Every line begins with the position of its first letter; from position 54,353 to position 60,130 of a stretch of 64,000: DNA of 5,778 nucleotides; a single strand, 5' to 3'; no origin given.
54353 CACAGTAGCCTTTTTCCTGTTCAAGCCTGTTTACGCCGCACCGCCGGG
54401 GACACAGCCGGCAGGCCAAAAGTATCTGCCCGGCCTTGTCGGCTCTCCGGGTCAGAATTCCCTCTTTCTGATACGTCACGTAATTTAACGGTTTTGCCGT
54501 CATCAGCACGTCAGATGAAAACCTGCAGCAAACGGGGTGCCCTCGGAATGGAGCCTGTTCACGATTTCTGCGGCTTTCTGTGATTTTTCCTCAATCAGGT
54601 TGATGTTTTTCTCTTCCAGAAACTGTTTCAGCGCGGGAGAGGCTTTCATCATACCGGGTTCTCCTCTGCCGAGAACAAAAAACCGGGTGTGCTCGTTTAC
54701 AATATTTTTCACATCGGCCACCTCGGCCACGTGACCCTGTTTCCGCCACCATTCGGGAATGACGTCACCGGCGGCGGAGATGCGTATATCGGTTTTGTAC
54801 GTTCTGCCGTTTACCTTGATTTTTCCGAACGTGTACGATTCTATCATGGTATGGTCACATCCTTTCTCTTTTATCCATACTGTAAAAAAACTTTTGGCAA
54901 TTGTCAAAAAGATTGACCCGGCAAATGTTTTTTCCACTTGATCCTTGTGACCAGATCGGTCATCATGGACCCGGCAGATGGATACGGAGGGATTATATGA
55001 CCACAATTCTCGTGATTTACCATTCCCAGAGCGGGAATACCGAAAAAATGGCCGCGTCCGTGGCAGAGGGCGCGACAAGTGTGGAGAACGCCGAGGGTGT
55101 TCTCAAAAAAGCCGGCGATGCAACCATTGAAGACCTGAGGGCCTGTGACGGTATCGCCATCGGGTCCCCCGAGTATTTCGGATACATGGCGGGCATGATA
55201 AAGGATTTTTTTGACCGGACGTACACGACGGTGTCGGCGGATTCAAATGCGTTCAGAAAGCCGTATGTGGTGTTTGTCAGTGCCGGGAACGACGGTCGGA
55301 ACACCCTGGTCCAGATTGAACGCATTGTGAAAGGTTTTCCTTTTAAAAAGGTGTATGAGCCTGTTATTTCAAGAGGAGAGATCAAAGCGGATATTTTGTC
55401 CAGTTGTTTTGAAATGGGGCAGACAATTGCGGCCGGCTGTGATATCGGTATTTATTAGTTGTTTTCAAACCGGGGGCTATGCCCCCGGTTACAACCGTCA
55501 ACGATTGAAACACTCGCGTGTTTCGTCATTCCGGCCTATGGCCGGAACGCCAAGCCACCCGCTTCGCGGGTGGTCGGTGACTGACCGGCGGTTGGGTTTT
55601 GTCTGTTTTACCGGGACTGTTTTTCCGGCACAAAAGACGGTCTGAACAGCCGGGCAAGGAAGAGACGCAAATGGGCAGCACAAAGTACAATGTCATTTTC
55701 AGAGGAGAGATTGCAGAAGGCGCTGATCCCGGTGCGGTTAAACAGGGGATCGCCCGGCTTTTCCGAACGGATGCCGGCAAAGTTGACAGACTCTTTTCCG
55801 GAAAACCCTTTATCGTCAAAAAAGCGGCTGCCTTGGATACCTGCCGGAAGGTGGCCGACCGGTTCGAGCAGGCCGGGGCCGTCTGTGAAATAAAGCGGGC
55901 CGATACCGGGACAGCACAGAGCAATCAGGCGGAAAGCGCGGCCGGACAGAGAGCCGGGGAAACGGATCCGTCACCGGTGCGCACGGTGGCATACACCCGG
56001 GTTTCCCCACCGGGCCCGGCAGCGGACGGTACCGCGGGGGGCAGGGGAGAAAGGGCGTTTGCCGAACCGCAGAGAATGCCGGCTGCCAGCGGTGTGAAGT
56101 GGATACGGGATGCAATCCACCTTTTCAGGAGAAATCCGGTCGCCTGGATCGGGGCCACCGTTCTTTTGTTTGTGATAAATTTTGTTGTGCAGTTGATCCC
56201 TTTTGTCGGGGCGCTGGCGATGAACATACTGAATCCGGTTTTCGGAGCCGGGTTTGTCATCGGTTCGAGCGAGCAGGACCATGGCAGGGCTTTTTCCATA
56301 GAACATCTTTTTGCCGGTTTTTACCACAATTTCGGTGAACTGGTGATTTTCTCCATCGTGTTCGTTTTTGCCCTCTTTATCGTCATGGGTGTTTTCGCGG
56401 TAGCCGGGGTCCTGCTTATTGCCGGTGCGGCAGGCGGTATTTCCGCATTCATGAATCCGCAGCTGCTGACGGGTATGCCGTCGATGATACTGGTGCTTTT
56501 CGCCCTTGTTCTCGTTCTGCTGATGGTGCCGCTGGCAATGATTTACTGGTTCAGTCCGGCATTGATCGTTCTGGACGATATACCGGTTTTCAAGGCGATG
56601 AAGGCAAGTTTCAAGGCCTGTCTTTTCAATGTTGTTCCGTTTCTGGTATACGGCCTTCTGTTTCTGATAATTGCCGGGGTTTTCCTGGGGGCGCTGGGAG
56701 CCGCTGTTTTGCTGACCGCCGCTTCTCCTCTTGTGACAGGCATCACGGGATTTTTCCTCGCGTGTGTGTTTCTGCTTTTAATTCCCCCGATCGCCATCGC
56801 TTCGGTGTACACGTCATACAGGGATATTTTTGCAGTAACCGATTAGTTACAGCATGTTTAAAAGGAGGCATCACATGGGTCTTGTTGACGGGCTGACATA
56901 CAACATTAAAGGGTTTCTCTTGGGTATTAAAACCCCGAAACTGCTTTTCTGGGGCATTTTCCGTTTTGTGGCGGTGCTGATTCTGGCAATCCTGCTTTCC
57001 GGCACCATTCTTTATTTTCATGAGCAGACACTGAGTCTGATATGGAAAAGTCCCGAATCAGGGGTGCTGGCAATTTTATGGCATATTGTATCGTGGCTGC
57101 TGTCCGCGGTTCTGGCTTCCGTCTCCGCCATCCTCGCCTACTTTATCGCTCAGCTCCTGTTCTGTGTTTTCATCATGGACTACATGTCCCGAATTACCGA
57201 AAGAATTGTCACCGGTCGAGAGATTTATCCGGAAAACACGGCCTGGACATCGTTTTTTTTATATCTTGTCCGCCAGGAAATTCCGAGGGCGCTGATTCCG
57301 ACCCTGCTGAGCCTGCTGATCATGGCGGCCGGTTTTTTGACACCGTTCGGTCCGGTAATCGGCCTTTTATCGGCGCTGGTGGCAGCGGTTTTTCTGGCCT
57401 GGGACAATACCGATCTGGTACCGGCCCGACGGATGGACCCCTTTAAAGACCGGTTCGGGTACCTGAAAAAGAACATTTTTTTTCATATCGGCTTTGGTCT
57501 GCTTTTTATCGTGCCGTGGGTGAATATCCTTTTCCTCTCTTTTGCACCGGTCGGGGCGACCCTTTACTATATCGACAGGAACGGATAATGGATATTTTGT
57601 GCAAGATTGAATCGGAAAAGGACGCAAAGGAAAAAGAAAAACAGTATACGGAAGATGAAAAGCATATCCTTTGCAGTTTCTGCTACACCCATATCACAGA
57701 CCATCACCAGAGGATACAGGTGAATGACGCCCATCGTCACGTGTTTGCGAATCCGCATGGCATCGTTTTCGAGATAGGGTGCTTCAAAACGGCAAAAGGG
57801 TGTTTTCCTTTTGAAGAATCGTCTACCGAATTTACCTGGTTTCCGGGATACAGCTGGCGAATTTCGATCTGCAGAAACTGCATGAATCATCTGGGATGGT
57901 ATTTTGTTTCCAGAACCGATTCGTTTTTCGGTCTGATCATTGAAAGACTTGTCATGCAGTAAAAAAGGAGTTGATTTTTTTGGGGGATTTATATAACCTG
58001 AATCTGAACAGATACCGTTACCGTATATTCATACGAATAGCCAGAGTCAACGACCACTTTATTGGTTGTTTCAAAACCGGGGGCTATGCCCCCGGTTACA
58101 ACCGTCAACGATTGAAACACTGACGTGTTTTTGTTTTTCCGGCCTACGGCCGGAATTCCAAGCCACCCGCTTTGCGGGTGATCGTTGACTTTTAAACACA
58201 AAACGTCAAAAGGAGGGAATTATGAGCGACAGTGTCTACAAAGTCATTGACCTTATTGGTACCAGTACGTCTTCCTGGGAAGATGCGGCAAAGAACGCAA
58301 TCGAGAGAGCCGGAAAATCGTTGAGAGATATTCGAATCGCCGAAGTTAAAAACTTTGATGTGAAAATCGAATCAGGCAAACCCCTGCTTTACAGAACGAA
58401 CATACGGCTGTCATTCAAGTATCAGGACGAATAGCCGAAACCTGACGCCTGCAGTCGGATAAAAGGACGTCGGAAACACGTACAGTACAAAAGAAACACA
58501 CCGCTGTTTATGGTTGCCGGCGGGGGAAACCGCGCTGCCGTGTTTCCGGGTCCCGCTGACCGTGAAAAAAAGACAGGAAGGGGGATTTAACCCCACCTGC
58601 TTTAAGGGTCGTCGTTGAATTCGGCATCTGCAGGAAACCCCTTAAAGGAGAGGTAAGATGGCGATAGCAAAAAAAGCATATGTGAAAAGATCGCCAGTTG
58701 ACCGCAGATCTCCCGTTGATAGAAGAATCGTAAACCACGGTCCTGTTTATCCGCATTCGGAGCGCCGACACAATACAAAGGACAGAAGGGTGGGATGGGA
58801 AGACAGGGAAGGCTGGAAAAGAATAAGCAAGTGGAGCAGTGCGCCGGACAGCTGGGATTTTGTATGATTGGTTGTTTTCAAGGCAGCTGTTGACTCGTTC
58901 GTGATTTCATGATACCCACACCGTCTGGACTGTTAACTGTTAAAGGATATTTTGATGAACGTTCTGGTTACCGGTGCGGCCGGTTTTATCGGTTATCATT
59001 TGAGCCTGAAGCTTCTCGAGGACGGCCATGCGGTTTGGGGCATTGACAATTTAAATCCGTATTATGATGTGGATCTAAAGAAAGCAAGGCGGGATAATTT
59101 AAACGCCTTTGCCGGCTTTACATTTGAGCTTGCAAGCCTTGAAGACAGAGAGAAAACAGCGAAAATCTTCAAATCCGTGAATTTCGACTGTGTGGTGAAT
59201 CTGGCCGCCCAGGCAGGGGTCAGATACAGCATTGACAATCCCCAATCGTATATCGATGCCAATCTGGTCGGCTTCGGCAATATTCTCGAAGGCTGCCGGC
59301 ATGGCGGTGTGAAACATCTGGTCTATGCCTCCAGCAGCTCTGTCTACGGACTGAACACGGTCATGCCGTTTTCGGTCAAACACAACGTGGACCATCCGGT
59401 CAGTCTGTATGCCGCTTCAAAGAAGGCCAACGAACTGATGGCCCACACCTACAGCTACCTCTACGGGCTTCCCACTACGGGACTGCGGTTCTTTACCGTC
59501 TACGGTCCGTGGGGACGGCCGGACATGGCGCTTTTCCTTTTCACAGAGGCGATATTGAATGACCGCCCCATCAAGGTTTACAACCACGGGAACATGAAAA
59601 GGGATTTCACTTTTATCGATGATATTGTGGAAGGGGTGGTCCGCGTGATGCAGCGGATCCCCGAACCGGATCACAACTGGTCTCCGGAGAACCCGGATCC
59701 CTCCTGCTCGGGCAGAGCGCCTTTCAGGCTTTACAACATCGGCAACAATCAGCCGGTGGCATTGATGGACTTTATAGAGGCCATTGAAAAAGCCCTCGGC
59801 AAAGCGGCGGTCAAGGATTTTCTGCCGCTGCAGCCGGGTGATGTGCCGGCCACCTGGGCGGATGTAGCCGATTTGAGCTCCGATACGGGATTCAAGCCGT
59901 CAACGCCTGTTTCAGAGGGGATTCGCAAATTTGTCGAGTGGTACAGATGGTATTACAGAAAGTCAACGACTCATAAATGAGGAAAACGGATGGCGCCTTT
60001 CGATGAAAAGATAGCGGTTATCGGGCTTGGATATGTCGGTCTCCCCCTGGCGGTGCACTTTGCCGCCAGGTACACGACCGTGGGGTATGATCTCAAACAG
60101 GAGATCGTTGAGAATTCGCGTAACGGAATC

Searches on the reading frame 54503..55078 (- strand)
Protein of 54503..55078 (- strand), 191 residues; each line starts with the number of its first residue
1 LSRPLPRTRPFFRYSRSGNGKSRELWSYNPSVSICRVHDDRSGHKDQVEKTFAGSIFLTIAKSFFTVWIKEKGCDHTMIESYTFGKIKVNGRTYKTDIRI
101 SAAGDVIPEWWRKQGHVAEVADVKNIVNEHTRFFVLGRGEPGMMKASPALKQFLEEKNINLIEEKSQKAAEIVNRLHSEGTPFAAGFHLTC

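Call 30: search_protein_families(library=pfam, proteins=[window:54503-55078:-], max_evalue=0.001)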
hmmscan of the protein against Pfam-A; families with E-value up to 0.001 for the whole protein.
window:54503-55078:- (191 aa): 1 family
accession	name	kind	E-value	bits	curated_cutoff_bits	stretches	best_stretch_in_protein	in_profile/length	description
PF04430.19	DUF498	-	1.4e-14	54.5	33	1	79-188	1-109/109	Protein of unknown function (DUF498/DUF598)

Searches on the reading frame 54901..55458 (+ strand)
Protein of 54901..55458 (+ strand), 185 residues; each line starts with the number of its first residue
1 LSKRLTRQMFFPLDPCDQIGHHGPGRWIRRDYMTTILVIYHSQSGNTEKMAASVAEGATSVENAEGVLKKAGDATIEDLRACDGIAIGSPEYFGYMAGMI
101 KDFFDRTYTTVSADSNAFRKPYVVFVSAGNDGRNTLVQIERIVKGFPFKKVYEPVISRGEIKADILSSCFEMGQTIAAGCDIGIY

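Call 30: search_protein_families(library=pfam, proteins=[window:54901-55458:+], max_evalue=0.001)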
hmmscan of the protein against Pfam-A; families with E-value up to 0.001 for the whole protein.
window:54901-55458:+ (185 aa): 3 families
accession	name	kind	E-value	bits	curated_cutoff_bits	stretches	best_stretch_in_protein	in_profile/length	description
PF03358.20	FMN_red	-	7.1e-10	39.1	24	1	71-135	60-121/152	NADPH-dependent FMN reductase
PF12724.12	Flavodoxin_5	-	5.5e-06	27.2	27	1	37-118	1-80/145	Flavodoxin domain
PF00258.30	Flavodoxin_1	-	9.9e-06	26.2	25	1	38-126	1-95/143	Flavodoxin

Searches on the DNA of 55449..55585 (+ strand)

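Call 53: search_dna_similar(query=window:55449-55585:+, collection=plasmids, mode=distant, max_evalue=0.01)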
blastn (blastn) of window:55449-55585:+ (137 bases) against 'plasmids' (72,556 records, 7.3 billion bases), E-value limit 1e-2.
No match.

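Call 54: search_dna_similar(query=window:55449-55585:+, collection=phages, mode=distant, max_evalue=0.01)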
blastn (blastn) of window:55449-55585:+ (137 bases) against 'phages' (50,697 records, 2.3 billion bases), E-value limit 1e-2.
No match.

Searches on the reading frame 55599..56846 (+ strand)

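Call 28: search_protein_families(library=pfam, proteins=[window:55599-56846:+], max_evalue=0.00001)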
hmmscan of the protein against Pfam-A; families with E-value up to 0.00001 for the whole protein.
window:55599-56846:+ (415 aa): 1 family
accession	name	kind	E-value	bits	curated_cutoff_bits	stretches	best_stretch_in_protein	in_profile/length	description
PF25231.1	DUF7847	-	5.8e-09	36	28.7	1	169-374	7-208/252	Domain of unknown function (DUF7847)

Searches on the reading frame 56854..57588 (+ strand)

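Call 30: search_protein_families(library=pfam, proteins=[window:56854-57588:+], max_evalue=0.001)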
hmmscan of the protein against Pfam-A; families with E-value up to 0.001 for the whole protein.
window:56854-57588:+ (244 aa): 1 family
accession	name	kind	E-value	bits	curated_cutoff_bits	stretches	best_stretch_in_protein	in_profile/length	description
PF07264.17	EI24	-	3.2e-15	57.2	32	1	18-227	3-197/199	Sulfate transporter CysZ/Etoposide-induced protein 2.4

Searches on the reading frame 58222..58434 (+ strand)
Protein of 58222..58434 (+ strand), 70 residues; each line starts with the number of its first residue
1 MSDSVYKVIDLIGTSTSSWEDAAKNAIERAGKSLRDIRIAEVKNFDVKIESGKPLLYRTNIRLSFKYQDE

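Call 30: search_protein_families(library=pfam, proteins=[window:58222-58434:+], max_evalue=0.001)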
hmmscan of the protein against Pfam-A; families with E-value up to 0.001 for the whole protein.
window:58222-58434:+ (70 aa): 1 family
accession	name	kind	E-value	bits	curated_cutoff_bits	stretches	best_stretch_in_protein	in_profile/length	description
PF07311.17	Dodecin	-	1.9e-24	86.2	22.5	1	5-67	1-63/64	Dodecin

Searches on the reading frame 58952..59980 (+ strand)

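Call 30: search_protein_families(library=pfam, proteins=[window:58952-59980:+], max_evalue=0.001)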
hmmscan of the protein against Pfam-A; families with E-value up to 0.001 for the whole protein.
window:58952-59980:+ (342 aa): 6 families
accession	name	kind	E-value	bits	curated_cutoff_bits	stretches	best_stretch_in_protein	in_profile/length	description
PF01370.27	Epimerase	-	1.1e-53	182.5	20.9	1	4-238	1-233/240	NAD dependent epimerase/dehydratase family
PF16363.11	GDP_Man_Dehyd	-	3.6e-49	168.5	27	1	5-326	1-331/332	GDP-mannose 4,6 dehydratase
PF01073.25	3Beta_HSD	-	2.6e-16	59.9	22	1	5-285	1-271/280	3-beta hydroxysteroid dehydrogenase/isomerase family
PF04321.23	RmlD_sub_bind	-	1.3e-13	51.1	27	1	2-186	1-154/287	RmlD substrate binding domain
PF02719.21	Polysacc_synt_2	-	3.2e-11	43.4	20.2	1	4-231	1-215/293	Polysaccharide biosynthesis protein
PF07993.18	NAD_binding_4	-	8.8e-06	25.5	20.1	0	77-169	88-193/258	Male sterility protein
